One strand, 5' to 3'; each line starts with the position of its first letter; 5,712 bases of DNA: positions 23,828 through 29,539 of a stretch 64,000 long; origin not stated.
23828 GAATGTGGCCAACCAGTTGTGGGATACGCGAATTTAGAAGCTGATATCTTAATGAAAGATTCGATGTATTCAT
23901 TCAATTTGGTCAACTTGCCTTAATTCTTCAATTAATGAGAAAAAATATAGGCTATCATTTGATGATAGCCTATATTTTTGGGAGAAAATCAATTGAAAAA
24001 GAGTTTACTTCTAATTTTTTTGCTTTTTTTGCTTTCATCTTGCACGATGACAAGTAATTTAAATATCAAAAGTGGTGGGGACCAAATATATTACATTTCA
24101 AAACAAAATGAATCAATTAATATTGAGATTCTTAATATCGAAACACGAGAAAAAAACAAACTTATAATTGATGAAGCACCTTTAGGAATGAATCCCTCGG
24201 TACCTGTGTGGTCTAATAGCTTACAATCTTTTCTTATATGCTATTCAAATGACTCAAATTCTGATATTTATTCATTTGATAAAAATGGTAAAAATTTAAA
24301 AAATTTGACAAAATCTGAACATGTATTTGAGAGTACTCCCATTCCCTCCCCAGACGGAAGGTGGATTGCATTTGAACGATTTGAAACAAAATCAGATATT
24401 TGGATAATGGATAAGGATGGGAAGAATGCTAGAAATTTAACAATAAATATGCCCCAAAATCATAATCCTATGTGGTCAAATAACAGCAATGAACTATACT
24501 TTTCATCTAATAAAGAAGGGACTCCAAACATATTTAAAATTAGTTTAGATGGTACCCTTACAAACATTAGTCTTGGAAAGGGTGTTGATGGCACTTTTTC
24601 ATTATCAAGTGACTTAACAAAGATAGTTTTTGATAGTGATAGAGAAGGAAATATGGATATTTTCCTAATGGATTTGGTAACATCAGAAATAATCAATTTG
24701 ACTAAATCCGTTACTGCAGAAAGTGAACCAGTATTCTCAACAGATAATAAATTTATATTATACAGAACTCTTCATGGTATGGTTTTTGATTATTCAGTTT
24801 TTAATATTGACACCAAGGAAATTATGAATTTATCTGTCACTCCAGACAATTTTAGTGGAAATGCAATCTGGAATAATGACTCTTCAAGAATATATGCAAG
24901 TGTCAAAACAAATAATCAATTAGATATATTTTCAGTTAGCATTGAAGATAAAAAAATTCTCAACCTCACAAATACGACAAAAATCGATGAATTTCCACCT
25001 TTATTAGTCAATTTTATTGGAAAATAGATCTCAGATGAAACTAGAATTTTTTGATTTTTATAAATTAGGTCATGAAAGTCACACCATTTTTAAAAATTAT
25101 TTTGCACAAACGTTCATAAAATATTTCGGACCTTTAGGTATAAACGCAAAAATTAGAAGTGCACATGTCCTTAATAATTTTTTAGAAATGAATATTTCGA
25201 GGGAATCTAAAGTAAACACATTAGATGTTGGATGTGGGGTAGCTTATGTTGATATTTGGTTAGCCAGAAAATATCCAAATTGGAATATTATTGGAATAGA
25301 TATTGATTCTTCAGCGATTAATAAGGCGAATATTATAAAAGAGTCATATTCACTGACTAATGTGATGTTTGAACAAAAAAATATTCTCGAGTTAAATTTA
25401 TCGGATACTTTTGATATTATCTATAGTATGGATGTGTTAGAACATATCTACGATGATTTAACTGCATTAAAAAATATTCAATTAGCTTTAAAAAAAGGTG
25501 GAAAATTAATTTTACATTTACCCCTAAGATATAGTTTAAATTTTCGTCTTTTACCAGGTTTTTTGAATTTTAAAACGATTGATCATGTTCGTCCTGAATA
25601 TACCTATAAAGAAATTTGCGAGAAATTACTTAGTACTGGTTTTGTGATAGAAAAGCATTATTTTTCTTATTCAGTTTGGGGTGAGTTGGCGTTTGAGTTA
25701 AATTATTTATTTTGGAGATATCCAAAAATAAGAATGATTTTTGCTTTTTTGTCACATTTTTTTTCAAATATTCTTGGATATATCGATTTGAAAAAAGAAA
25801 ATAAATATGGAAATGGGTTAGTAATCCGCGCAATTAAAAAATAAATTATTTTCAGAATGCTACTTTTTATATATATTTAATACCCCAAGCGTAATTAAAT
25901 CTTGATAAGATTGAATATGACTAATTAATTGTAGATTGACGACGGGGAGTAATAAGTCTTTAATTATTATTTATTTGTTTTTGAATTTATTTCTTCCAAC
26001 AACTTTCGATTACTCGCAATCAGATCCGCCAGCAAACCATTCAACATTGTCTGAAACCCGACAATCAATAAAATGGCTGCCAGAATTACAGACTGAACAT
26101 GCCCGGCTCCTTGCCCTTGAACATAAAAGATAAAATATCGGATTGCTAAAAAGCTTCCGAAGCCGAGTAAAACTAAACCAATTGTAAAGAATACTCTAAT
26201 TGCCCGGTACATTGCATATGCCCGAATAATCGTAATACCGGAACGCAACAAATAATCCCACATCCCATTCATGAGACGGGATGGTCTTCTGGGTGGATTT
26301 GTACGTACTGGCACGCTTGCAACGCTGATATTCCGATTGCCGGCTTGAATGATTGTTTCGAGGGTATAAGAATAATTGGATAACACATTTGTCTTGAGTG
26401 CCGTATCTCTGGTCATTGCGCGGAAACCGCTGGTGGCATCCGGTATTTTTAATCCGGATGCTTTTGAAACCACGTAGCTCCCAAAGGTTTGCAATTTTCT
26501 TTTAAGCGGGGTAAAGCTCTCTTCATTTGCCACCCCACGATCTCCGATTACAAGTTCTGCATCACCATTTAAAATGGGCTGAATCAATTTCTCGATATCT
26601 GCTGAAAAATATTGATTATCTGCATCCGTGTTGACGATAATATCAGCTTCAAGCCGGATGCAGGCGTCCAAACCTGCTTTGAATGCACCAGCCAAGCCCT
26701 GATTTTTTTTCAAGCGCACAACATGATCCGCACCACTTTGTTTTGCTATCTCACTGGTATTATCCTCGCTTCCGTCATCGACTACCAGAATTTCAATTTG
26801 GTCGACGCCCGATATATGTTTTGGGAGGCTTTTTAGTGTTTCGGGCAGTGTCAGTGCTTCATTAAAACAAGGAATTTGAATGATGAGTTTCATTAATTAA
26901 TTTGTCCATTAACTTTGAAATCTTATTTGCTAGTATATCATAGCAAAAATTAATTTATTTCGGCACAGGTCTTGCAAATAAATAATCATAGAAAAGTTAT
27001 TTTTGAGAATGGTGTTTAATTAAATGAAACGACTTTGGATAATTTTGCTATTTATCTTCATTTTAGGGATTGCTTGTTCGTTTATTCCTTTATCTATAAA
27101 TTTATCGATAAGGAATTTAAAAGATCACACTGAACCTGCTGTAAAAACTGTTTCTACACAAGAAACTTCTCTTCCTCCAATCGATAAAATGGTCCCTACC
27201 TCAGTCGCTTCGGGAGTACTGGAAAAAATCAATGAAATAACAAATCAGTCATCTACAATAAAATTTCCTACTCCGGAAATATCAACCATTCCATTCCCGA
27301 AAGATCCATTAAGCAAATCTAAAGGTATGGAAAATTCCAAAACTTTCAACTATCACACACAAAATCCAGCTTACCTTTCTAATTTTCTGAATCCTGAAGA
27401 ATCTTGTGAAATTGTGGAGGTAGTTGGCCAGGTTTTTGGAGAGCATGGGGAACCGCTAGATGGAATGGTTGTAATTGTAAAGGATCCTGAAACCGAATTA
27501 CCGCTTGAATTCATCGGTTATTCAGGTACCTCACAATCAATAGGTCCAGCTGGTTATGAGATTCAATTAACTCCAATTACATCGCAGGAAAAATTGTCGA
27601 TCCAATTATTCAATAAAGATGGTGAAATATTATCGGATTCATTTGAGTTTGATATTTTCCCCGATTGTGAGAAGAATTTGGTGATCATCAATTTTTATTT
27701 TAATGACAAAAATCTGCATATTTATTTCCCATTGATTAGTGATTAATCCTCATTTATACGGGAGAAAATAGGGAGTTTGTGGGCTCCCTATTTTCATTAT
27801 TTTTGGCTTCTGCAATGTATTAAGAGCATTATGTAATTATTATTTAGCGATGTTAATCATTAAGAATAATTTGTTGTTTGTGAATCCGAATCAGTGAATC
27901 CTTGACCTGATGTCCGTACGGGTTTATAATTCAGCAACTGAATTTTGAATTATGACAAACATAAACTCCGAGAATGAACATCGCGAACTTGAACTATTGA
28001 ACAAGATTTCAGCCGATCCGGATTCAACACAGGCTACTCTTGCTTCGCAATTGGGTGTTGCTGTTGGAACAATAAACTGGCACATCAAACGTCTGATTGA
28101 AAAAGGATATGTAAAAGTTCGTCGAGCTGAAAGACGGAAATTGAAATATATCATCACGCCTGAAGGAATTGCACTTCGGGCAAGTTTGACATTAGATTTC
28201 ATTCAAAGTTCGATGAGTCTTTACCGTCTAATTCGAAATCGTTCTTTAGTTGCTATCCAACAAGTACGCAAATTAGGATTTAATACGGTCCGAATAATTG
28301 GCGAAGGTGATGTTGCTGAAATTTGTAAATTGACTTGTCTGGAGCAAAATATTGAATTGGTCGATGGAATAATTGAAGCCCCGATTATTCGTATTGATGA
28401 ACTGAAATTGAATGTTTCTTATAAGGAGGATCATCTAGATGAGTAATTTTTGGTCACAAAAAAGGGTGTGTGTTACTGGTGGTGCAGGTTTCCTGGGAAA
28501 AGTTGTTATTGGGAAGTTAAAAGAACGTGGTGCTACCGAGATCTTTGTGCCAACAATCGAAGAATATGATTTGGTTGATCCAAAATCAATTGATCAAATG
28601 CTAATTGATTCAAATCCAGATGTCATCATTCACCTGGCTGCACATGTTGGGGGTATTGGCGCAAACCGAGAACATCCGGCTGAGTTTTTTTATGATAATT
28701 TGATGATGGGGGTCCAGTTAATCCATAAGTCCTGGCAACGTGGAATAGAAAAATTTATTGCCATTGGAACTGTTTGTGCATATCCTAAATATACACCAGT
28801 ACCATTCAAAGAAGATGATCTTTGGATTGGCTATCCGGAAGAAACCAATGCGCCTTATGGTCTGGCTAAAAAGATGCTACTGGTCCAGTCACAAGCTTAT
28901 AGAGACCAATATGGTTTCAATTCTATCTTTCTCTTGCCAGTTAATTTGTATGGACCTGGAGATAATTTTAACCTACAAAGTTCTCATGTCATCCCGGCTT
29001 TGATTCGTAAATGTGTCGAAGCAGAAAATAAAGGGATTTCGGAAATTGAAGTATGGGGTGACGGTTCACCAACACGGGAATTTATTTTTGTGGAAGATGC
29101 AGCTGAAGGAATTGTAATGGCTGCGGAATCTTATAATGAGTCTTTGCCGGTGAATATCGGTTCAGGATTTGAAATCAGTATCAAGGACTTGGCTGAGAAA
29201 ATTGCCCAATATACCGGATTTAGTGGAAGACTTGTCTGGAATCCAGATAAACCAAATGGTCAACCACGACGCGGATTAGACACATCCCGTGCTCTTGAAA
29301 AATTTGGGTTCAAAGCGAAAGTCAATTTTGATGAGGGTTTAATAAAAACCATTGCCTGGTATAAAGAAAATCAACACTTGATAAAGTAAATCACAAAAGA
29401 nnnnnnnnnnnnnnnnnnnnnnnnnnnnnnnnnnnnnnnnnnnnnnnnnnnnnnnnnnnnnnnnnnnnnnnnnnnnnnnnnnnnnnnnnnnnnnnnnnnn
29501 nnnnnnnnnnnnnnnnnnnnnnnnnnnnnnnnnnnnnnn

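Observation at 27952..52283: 24-gene co-directional super-operon with three separate CMP-ulosonic-acid activation modules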

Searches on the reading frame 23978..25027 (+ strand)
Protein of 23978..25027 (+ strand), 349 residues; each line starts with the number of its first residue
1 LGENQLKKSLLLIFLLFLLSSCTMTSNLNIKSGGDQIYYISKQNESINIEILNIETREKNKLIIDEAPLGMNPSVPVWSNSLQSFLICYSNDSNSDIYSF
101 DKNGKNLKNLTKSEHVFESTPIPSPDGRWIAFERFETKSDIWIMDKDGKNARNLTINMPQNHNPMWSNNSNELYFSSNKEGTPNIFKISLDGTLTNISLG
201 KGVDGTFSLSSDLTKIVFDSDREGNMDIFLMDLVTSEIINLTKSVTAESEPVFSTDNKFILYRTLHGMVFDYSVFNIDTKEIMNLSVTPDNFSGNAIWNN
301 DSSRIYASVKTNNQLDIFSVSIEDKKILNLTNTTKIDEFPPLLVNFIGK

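Call 45: search_protein_families(library=pfam, proteins=[window:23978-25027:+], max_evalue=0.00001)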
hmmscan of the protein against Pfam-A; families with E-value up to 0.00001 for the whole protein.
window:23978-25027:+ (349 aa): 1 family
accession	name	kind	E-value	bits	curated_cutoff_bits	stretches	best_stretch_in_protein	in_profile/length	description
PF07676.18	PD40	-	9.4e-16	57.7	20.9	0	108-143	2-38/38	WD40-like Beta Propeller Repeat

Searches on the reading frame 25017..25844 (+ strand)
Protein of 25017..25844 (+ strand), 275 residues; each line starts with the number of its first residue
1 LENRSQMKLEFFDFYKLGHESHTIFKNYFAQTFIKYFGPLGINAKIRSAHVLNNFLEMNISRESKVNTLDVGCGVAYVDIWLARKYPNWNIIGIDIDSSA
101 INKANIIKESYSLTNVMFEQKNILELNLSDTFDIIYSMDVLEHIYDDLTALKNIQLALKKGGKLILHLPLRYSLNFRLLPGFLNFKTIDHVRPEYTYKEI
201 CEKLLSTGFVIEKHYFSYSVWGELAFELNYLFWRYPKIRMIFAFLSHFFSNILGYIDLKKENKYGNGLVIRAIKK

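Call 45: search_protein_families(library=pfam, proteins=[window:25017-25844:+], max_evalue=0.00001)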
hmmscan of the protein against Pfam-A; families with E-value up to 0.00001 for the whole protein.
window:25017-25844:+ (275 aa): 9 families
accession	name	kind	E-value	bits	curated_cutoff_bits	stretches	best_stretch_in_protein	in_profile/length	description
PF13847.12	Methyltransf_31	-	9.1e-21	74.5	27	1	64-167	3-110/145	Methyltransferase domain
PF08241.18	Methyltransf_11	-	1.1e-15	58.5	21.2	1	69-166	1-95/95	Methyltransferase domain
PF13489.12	Methyltransf_23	-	2.3e-15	57.1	27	1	62-204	20-154/164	Methyltransferase domain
PF13649.12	Methyltransf_25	-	2.8e-15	57.2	27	1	69-162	2-97/97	Methyltransferase domain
PF08242.18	Methyltransf_12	-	3e-15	57.2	30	1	69-164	1-98/98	Methyltransferase domain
PF08003.17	Methyltransf_9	-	4.6e-08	32.8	23.8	1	42-167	94-218/315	Protein of unknown function (DUF1698)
PF05175.20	MTS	-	3.4e-07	30.5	23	1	56-136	23-103/170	Methyltransferase small domain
PF02390.23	Methyltransf_4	-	3.8e-07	30.2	24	1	66-125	3-62/173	Putative methyltransferase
PF01209.24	Ubie_methyltran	-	6.7e-06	26.1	20.1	1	60-165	43-150/233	ubiE/COQ5 methyltransferase family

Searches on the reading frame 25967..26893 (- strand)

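Call 45: search_protein_families(library=pfam, proteins=[window:25967-26893:-], max_evalue=0.00001)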
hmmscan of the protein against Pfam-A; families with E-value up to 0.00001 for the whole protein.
window:25967-26893:- (308 aa): 1 family
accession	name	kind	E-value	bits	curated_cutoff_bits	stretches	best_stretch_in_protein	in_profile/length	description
PF00535.33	Glycos_transf_2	-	2.2e-26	93.2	23.3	1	7-163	4-162/168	Glycosyl transferase family 2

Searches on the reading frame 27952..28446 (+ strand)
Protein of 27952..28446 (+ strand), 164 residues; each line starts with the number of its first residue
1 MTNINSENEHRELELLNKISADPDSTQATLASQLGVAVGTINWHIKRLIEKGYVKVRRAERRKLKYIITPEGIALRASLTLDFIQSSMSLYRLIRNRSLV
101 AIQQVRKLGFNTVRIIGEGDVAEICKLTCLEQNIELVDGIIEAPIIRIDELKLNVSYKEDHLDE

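Call 3: search_protein_families(library=pfam, proteins=[window:27952-28446:+], max_evalue=0.001)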
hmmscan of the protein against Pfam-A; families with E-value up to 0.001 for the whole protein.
window:27952-28446:+ (164 aa): 6 families
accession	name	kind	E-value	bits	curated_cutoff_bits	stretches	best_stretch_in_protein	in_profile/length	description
PF13412.12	HTH_24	-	8.4e-12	44.9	21.9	1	12-55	5-48/48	Winged helix-turn-helix DNA-binding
PF01047.28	MarR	-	1.1e-05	25.7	24.6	1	11-58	4-51/59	MarR family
PF12802.13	MarR_2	-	3.2e-05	24.5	27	1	12-60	7-56/61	MarR family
PF13463.12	HTH_27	-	7.2e-05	23.4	22.2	1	11-72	4-68/68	Winged helix DNA-binding domain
PF13601.12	HTH_34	-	0.00015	22.2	27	1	13-73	3-66/80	Winged helix DNA-binding domain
PF13730.12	HTH_36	-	0.00035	20.8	25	1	26-54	27-55/55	Helix-turn-helix domain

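Call 6: search_protein_families(library=ncbifam, proteins=[window:27952-28446:+], max_evalue=0.001)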
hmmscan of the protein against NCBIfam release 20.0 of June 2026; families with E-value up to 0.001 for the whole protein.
window:27952-28446:+ (164 aa): 2 families
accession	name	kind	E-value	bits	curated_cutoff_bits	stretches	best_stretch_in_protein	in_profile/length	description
TIGR04176.1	MarR_EPS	equivalog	3.7e-18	65.5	88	1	9-96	3-94/105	MarR family EPS-associated transcriptional regulator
NF050133.1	TransRegFabT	equivalog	2.8e-06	27.7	200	1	11-68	30-89/138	fatty acid biosynthesis transcriptional regulator FabT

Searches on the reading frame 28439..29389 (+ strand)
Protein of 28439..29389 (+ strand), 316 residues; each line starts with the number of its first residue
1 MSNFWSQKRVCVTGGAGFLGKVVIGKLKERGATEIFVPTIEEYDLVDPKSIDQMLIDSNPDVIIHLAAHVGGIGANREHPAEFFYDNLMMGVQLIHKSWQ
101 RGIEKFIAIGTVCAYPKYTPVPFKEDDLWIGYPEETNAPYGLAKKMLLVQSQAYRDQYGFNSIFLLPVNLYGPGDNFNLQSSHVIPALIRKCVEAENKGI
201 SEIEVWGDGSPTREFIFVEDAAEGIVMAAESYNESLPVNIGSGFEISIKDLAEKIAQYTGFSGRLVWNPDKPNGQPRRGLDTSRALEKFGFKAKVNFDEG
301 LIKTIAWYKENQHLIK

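Call 3: search_protein_families(library=pfam, proteins=[window:28439-29389:+], max_evalue=0.001)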
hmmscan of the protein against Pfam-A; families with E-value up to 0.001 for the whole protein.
window:28439-29389:+ (316 aa): 5 families
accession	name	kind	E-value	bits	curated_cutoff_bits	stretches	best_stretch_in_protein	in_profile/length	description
PF01370.27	Epimerase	-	8e-54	183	20.9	1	10-241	1-240/240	NAD dependent epimerase/dehydratase family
PF16363.11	GDP_Man_Dehyd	-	3.6e-23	83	27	1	41-302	57-330/332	GDP-mannose 4,6 dehydratase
PF04321.23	RmlD_sub_bind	-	9.7e-08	31.9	27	1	9-71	2-63/287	RmlD substrate binding domain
PF02719.21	Polysacc_synt_2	-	4.9e-07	29.6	20.2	0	44-111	62-128/293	Polysaccharide biosynthesis protein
PF01073.25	3Beta_HSD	-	5.1e-05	22.9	22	0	41-234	50-234/280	3-beta hydroxysteroid dehydrogenase/isomerase family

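Call 6: search_protein_families(library=ncbifam, proteins=[window:28439-29389:+], max_evalue=0.001)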
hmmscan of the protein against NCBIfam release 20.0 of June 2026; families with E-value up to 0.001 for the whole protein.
window:28439-29389:+ (316 aa): 16 families
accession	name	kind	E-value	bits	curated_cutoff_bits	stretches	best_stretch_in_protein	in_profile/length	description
NF047922.1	GDPFucSynFcl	equivalog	3e-89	299.5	500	1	7-313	2-306/308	GDP-L-fucose synthase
TIGR01181.1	dTDP_gluc_dehyt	equivalog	1e-25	90.5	365.1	1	41-314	55-317/321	dTDP-glucose 4,6-dehydratase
TIGR01179.1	galE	equivalog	1.2e-25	90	262.3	1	11-312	3-329/332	UDP-glucose 4-epimerase GalE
TIGR04180.1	EDH_00030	hypoth_equivalog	1.4e-20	73.6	475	1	44-261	57-258/297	NAD-dependent 4,6-dehydratase LegB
NF007490.0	PRK10084.1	subfamily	3.6e-14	52.5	649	1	137-314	164-340/361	dTDP-glucose 4,6-dehydratase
TIGR02197.1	heptose_epim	equivalog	3.2e-12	46.2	274.6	1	11-271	2-274/316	ADP-glyceromanno-heptose 6-epimerase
NF007582.0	PRK10217.1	equivalog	8.7e-12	44.8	698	1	40-313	55-336/355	dTDP-glucose 4,6-dehydratase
TIGR02622.1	CDP_4_6_dhtase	equivalog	9.5e-11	41.4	278.45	1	44-311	62-333/352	CDP-glucose 4,6-dehydratase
NF007956.0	PRK10675.1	subfamily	2e-10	40.3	394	1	38-310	52-331/338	UDP-glucose 4-epimerase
NF042422.1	oxyalk_red_OleD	equivalog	3e-10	40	580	1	9-230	2-216/329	2-alkyl-3-oxoalkanoate reductase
NF011728.1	PRK15181.1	equivalog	1.2e-06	27.8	760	1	95-230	125-250/348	Vi polysaccharide biosynthesis UDP-N-acetylglucosaminuronic acid C-4 epimerase TviC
TIGR01214.1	rmlD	equivalog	5e-06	25.8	224.05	1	9-76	1-67/285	dTDP-4-dehydrorhamnose reductase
NF043036.1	ErythonDh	equivalog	6.1e-06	25.6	325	0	41-299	57-311/321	D-erythronate dehydrogenase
TIGR03466.1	HpnA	hypoth_equivalog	8.6e-05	21.6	367.65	0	9-33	2-26/327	hopanoid-associated sugar epimerase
NF042423.1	oxyalk_red_Shew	equivalog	0.00016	20.9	580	0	8-247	9-239/331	2-alkyl-3-oxoalkanoate reductase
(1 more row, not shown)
